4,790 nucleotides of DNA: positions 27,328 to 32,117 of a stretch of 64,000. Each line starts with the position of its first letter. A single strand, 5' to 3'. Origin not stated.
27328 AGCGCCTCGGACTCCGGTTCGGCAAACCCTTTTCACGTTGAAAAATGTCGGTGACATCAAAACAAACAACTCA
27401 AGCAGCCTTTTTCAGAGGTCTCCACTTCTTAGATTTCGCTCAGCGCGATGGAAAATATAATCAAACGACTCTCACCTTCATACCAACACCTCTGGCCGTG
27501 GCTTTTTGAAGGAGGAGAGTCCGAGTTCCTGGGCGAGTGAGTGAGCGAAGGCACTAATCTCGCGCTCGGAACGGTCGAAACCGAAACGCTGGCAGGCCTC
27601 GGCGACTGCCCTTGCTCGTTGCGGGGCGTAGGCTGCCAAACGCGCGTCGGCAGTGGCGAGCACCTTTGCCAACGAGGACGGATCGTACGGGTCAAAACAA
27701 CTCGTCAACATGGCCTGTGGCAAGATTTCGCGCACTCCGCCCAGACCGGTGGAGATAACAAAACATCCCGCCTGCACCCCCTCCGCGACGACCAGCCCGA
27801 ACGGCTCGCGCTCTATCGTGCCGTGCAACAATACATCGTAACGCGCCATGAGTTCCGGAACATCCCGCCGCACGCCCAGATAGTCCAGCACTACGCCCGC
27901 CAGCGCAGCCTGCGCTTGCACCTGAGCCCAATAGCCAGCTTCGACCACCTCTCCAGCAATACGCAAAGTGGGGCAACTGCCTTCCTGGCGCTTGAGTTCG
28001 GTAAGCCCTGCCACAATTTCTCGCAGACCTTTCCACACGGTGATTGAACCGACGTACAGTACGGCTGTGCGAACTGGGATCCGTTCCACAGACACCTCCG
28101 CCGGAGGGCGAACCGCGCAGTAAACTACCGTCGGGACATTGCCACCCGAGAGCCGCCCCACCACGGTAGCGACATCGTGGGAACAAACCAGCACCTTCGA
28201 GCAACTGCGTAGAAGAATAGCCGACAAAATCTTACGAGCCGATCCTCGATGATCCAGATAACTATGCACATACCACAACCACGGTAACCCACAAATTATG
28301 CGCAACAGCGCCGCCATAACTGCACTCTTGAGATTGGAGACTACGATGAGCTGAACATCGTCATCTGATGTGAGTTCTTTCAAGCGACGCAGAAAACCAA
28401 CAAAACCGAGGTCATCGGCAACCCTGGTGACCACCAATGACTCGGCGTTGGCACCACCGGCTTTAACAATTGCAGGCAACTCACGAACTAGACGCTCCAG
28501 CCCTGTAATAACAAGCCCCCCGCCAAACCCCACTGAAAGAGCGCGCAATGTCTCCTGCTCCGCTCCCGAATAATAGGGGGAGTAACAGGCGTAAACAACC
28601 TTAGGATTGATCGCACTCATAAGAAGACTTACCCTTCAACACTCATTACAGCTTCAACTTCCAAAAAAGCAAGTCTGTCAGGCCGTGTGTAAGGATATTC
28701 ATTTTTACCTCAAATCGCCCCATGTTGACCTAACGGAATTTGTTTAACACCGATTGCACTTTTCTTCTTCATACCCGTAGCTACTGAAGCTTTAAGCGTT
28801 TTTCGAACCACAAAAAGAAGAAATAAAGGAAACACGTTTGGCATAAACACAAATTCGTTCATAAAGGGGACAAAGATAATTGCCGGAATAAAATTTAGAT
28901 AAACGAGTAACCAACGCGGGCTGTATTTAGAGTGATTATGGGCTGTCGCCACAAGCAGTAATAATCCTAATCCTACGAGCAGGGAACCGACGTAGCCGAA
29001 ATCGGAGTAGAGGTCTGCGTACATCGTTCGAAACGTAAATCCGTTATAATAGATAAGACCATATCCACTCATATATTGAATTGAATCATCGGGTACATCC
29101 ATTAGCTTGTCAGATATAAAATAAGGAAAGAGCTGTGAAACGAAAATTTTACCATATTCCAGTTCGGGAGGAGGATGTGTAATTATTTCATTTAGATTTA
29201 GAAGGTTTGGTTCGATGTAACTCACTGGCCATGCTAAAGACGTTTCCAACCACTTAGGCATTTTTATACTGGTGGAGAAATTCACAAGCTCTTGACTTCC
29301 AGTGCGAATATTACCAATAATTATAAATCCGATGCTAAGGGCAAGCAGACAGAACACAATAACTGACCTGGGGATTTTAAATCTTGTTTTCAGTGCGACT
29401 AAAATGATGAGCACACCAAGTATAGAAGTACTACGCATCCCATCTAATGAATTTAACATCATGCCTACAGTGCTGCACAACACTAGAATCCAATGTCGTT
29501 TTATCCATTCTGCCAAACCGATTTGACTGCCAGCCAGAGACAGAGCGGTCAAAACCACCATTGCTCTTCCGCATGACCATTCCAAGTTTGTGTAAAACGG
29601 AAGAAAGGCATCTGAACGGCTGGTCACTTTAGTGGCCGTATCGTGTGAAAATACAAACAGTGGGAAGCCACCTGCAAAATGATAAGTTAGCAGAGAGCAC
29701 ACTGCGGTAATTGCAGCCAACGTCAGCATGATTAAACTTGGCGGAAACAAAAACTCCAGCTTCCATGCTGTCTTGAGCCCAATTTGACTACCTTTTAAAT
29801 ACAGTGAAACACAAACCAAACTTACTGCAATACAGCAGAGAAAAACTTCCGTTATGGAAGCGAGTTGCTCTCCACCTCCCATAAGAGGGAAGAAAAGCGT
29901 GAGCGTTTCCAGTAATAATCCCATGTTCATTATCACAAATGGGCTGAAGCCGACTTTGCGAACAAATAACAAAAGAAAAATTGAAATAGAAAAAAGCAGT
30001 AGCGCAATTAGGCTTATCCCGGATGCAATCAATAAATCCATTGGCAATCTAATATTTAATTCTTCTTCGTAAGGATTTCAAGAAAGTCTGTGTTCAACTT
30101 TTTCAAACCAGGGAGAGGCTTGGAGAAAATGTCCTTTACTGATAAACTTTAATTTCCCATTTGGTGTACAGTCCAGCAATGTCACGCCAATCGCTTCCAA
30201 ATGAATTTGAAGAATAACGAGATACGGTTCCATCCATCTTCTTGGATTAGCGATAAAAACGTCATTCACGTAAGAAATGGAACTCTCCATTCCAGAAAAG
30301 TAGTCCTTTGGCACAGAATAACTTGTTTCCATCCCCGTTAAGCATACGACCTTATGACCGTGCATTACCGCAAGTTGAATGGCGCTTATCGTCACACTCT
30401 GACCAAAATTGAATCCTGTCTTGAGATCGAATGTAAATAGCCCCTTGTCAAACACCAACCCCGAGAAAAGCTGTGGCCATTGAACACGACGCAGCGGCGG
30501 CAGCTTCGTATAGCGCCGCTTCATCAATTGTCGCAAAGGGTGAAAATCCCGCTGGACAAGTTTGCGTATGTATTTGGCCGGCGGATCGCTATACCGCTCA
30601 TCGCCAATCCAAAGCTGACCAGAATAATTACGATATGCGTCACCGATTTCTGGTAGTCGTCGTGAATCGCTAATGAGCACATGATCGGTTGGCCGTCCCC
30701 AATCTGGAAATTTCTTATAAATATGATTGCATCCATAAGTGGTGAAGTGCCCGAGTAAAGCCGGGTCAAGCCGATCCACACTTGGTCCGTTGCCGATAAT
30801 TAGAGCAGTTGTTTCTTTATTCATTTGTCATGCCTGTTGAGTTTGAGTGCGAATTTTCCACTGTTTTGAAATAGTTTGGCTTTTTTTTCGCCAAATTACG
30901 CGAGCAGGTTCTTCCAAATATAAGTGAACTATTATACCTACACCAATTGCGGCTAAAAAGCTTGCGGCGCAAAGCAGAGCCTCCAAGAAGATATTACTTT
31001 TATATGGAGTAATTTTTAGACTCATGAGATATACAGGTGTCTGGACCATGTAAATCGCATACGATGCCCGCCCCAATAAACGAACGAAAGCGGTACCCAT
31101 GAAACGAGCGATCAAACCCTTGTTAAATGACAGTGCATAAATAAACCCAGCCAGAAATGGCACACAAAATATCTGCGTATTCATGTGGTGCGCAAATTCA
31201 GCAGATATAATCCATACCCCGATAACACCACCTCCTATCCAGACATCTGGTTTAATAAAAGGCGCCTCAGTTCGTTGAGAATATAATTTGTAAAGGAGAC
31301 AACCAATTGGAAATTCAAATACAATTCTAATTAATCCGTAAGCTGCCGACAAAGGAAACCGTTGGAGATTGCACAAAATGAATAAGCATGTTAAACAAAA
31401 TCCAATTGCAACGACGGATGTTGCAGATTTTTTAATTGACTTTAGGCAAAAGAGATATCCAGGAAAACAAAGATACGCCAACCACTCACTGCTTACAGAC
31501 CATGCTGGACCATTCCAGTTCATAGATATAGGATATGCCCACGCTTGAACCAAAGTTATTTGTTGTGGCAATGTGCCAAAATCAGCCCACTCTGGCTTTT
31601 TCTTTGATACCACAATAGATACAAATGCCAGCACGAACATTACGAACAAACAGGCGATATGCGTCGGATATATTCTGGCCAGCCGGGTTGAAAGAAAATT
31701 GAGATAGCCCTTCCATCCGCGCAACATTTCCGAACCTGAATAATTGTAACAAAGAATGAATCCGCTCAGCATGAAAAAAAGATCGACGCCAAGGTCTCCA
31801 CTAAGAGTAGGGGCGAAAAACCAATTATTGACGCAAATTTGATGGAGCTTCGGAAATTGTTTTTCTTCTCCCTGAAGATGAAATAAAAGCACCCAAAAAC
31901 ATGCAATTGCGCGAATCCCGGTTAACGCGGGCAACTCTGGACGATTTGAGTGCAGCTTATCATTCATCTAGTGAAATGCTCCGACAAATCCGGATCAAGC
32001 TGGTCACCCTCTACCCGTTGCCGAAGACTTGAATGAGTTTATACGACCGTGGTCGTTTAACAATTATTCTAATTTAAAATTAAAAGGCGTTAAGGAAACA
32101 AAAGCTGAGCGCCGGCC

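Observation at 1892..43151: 41.2-kb integrative island at tRNA-Leu(CAA), bounded by a perfect 25-bp direct repeat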

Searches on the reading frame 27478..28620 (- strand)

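Call 10: search_protein_families(library=pfam, proteins=[window:27478-28620:-])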
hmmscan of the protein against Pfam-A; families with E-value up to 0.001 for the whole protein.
window:27478-28620:- (380 aa): 4 families
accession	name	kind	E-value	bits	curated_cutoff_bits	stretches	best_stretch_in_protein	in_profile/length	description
PF00534.26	Glycos_transf_1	-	5.4e-14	52.5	26.4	1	186-322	17-153/172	Glycosyl transferases group 1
PF13692.12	Glyco_trans_1_4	-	3e-13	50.7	27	1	186-321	3-136/142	Glycosyl transferases group 1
PF13439.12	Glyco_transf_4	-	3.5e-05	24.3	28.5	1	73-170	57-166/170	Glycosyltransferase Family 4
PF13579.12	Glyco_trans_4_4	-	7.3e-05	23.6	29.7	1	54-165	37-153/158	Glycosyl transferase 4-like domain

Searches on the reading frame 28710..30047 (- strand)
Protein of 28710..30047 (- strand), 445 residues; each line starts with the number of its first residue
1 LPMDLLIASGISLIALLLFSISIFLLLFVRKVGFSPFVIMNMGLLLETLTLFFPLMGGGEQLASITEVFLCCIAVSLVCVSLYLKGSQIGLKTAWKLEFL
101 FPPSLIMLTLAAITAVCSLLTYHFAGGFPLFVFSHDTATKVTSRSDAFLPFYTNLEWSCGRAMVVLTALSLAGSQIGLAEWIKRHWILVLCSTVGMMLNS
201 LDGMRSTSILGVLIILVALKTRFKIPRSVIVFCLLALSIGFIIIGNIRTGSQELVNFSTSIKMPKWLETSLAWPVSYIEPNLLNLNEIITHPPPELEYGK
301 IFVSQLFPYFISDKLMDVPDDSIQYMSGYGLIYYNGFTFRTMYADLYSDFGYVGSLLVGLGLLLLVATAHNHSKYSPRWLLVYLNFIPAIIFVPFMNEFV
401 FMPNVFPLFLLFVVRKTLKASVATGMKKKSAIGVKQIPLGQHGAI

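Call 10: search_protein_families(library=pfam, proteins=[window:28710-30047:-])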
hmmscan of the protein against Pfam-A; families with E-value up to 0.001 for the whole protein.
window:28710-30047:- (445 aa): 0 families

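Call 23: search_protein_families(library=ncbifam, max_evalue=0.01, proteins=[window:28710-30047:-])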
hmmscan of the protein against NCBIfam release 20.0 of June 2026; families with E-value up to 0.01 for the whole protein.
window:28710-30047:- (445 aa): 1 family
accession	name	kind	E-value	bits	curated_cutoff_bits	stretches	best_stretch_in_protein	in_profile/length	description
TIGR04370.1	glyco_rpt_poly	subfamily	1.4e-08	34.2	40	1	183-413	164-394/396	oligosaccharide repeat unit polymerase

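Call 81: search_protein_families(library=phrogs, max_evalue=0.001, proteins=[window:28710-30047:-])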
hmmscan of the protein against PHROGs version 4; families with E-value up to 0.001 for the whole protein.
window:28710-30047:- (445 aa): 0 families

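Call 82: search_protein_families(library=pfam, max_evalue=0.01, proteins=[window:28710-30047:-])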
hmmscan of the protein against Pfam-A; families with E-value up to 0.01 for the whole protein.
window:28710-30047:- (445 aa): 0 families

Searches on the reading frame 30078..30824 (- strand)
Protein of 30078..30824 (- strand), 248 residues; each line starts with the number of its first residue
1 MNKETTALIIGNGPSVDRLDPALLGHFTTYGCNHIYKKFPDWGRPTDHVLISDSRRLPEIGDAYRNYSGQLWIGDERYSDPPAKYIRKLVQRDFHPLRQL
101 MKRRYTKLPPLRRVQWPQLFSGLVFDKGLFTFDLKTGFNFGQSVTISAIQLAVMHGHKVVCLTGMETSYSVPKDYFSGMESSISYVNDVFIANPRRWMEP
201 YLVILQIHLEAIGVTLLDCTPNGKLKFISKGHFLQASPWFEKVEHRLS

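Call 10: search_protein_families(library=pfam, proteins=[window:30078-30824:-])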
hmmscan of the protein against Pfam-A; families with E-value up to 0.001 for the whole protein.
window:30078-30824:- (248 aa): 0 families

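Call 23: search_protein_families(library=ncbifam, max_evalue=0.01, proteins=[window:30078-30824:-])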
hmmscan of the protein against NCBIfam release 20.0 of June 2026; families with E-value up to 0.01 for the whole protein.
window:30078-30824:- (248 aa): 0 families

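Call 56: search_protein_families(library=pfam, max_evalue=0.01, proteins=[window:30078-30824:-])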
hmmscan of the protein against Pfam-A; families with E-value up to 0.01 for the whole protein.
window:30078-30824:- (248 aa): 1 family
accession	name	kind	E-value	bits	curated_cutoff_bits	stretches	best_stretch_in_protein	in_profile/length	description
PF01973.23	MptE-like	-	0.0018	18.5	34.6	0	137-170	136-169/171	6-hydroxymethylpterin diphosphokinase MptE-like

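Call 81: search_protein_families(library=phrogs, max_evalue=0.001, proteins=[window:30078-30824:-])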
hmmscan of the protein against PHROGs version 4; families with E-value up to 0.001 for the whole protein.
window:30078-30824:- (248 aa): 0 families

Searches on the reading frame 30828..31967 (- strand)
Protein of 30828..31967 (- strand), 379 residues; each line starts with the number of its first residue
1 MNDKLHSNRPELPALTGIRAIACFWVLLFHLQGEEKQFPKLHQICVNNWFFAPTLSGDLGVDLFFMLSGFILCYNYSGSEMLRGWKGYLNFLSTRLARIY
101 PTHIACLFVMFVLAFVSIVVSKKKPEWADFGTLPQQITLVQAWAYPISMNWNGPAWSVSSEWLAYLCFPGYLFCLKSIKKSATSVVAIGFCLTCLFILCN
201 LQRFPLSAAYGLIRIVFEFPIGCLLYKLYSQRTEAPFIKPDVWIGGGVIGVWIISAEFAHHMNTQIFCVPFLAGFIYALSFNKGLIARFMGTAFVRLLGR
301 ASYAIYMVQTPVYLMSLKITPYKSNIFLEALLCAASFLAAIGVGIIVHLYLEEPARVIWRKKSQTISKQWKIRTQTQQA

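Call 10: search_protein_families(library=pfam, proteins=[window:30828-31967:-])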
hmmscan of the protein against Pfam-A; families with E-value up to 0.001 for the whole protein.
window:30828-31967:- (379 aa): 2 families
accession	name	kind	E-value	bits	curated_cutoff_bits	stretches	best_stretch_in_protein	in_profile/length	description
PF01757.29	Acyl_transf_3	-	5e-31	108.4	31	1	14-344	3-321/326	Acyltransferase domain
PF10129.15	OpgC_C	-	7.2e-07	28.9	21.4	1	17-122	7-101/358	OpgC protein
